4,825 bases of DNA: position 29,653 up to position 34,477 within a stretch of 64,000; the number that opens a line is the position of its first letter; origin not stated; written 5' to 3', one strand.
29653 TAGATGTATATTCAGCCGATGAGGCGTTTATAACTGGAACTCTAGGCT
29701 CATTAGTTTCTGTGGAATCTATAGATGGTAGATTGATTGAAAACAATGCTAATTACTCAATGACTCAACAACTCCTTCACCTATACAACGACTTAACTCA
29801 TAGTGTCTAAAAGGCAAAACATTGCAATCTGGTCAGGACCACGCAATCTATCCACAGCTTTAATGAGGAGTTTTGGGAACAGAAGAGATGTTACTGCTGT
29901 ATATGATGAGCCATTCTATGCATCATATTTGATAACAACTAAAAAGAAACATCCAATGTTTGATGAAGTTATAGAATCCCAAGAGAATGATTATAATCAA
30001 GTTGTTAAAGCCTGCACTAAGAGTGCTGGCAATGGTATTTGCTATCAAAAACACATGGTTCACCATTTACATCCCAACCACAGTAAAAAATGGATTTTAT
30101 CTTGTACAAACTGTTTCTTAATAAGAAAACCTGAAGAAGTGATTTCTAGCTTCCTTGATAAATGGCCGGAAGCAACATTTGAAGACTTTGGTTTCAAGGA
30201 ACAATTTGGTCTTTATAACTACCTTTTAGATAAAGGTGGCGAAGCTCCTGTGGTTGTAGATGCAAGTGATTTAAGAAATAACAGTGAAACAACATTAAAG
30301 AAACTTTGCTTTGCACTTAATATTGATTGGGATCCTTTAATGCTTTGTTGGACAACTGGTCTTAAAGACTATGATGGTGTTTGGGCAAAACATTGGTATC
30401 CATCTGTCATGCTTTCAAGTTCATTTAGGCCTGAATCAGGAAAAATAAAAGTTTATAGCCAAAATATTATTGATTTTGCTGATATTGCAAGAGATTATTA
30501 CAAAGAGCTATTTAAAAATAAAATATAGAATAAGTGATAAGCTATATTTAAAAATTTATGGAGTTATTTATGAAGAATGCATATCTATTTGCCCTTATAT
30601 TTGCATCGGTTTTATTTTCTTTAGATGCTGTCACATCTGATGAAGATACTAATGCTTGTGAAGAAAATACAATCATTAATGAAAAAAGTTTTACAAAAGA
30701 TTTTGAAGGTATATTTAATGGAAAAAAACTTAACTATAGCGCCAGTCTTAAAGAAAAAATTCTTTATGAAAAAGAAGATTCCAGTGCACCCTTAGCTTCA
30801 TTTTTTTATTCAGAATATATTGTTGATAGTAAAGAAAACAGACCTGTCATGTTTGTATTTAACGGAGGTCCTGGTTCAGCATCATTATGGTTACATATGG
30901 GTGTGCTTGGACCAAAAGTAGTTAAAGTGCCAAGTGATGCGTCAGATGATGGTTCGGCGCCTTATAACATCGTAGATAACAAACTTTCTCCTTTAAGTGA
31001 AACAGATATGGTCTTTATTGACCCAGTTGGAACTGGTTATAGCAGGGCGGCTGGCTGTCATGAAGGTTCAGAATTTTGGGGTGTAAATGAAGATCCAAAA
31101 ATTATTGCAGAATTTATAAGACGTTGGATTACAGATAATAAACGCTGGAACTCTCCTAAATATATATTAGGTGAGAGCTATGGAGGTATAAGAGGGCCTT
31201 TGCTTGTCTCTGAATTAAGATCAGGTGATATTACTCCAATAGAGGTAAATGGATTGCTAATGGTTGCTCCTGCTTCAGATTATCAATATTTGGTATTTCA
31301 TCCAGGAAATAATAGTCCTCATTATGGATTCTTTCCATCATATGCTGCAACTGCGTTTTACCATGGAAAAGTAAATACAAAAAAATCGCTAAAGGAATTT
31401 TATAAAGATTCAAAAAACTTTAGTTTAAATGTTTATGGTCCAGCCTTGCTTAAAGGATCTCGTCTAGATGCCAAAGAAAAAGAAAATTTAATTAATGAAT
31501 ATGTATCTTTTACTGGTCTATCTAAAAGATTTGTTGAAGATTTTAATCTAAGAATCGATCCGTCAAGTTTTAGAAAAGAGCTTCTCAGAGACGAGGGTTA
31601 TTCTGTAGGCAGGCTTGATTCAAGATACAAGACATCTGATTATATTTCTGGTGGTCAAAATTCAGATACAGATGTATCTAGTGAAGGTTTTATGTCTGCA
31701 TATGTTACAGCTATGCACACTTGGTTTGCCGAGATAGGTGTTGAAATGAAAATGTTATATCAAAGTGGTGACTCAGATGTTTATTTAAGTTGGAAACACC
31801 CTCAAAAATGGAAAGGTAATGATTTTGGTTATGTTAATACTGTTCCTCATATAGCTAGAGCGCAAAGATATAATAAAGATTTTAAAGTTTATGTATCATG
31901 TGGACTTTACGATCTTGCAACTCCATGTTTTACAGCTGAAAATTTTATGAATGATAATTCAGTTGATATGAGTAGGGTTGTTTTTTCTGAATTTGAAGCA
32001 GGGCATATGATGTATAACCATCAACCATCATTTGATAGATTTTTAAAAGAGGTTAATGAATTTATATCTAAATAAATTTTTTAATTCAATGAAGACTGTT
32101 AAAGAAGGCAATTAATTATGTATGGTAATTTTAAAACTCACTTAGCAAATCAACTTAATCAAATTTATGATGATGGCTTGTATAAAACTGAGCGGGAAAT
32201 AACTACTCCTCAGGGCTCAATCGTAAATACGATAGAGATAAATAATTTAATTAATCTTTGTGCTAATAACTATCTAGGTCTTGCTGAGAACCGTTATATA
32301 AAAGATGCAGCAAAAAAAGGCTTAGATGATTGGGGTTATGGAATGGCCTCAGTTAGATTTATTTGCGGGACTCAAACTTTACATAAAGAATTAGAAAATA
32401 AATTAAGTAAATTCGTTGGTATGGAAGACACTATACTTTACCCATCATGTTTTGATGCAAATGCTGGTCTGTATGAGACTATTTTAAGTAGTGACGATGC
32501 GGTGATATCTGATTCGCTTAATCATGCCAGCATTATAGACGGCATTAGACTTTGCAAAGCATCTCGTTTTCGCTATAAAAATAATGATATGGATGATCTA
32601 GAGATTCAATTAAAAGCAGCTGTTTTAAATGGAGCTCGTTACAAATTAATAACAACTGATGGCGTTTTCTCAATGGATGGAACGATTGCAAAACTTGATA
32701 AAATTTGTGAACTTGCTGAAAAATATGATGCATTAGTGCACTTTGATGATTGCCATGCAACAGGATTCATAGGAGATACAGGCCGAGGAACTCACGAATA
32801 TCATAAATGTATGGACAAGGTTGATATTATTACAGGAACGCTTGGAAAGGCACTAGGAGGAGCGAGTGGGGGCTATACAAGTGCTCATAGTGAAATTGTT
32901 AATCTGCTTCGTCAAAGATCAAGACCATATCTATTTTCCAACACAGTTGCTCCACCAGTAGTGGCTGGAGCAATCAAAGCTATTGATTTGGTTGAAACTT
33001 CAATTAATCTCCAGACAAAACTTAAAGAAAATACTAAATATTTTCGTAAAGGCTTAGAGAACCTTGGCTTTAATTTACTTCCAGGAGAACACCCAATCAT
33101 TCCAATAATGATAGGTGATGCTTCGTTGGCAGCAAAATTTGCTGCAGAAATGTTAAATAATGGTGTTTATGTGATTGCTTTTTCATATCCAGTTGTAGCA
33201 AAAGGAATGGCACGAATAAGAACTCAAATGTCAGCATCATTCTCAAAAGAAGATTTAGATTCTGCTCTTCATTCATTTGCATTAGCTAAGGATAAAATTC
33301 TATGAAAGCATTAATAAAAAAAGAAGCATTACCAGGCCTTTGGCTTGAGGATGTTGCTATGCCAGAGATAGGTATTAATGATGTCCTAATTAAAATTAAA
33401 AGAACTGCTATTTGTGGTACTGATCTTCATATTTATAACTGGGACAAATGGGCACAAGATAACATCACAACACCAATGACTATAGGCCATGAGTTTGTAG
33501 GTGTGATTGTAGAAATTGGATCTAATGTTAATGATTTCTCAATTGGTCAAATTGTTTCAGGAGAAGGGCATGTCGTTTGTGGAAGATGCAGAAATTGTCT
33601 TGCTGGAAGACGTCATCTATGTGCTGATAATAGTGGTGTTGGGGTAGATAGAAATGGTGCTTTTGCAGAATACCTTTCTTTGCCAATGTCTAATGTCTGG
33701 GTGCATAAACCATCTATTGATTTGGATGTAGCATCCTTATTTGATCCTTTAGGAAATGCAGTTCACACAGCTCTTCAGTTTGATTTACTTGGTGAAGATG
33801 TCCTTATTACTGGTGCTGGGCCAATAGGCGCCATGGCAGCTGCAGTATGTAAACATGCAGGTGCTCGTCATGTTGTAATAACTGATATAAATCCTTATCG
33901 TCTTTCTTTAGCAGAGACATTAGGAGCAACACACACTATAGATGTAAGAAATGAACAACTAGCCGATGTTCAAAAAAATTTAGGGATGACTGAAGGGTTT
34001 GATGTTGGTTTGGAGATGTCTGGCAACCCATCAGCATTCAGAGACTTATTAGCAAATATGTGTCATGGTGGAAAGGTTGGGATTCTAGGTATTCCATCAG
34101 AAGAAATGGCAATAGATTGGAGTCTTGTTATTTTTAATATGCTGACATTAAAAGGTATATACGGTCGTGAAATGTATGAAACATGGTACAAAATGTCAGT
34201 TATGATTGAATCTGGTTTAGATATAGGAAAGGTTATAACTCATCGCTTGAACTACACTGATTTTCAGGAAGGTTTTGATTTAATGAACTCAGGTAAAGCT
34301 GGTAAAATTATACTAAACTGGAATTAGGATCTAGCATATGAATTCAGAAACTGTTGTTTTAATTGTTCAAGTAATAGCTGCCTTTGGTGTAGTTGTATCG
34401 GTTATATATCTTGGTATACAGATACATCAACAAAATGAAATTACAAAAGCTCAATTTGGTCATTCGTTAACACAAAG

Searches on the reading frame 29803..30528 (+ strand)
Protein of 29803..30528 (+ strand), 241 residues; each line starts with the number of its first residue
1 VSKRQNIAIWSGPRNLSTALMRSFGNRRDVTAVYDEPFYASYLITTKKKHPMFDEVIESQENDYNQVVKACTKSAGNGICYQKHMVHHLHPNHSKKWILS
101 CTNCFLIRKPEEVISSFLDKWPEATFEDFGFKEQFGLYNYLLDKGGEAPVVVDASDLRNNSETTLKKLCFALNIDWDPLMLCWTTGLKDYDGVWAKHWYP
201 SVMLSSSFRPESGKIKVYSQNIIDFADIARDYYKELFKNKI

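Call 8: search_protein_families(library=pfam, proteins=[window:29803-30528:+])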
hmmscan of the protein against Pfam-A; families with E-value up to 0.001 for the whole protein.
window:29803-30528:+ (241 aa): 1 family
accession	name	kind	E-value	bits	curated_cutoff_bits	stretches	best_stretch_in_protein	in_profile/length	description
PF19798.5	Sulfotransfer_5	-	9.8e-52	176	23.2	1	7-217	3-205/226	Sulfotransferase domain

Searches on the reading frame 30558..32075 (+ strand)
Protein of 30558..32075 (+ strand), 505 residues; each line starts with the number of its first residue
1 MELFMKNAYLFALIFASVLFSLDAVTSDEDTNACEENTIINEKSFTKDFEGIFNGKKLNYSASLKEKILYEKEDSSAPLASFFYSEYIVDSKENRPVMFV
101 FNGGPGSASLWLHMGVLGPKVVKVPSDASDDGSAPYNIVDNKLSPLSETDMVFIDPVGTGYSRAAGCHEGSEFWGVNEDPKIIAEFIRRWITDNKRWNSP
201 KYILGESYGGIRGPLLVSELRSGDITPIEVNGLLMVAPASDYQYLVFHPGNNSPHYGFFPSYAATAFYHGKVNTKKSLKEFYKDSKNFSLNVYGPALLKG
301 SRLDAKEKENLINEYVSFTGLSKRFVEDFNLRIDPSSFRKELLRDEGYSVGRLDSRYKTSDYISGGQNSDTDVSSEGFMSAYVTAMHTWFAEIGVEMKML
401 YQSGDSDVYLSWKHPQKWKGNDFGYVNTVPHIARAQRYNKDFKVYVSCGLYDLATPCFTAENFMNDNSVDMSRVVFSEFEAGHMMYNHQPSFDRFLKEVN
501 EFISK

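Call 8: search_protein_families(library=pfam, proteins=[window:30558-32075:+])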
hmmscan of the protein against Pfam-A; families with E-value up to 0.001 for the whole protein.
window:30558-32075:+ (505 aa): 1 family
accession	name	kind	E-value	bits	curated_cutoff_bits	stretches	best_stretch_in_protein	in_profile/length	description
PF00450.28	Peptidase_S10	-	7.8e-16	58.9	21.9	1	81-470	26-363/420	Serine carboxypeptidase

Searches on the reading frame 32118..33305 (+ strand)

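Call 8: search_protein_families(library=pfam, proteins=[window:32118-33305:+])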
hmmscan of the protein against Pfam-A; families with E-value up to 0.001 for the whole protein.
window:32118-33305:+ (395 aa): 2 families
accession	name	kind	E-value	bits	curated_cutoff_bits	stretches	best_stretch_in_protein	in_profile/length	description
PF00155.27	Aminotran_1_2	-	4.2e-66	224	19.7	1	43-386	2-360/361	Aminotransferase class I and II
PF00266.25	Aminotran_5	-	0.00032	20.2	21.5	0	119-214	82-179/371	Aminotransferase class-V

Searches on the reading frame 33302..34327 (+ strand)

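Call 8: search_protein_families(library=pfam, proteins=[window:33302-34327:+])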
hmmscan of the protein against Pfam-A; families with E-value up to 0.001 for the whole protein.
window:33302-34327:+ (341 aa): 6 families
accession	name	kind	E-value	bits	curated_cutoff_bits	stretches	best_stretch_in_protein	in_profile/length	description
PF08240.17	ADH_N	-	1.2e-26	93.4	23.5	1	26-133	3-100/104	Alcohol dehydrogenase GroES-like domain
PF00107.32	ADH_zinc_N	-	5.5e-25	88.2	31.8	1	174-301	1-126/129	Zinc-binding dehydrogenase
PF16912.11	Glu_dehyd_C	-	2.2e-08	34.3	34.9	1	155-274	22-142/211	Glucose dehydrogenase C-terminus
PF01262.27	AlaDh_PNT_C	-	0.00064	19.7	23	1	166-225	30-88/214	Alanine dehydrogenase/PNT, C-terminal domain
PF01494.25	FAD_binding_3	-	0.00088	19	22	0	166-195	3-32/349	FAD binding domain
PF13602.12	ADH_zinc_N_2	-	0.00096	20.5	27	0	207-337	1-133/134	Zinc-binding dehydrogenase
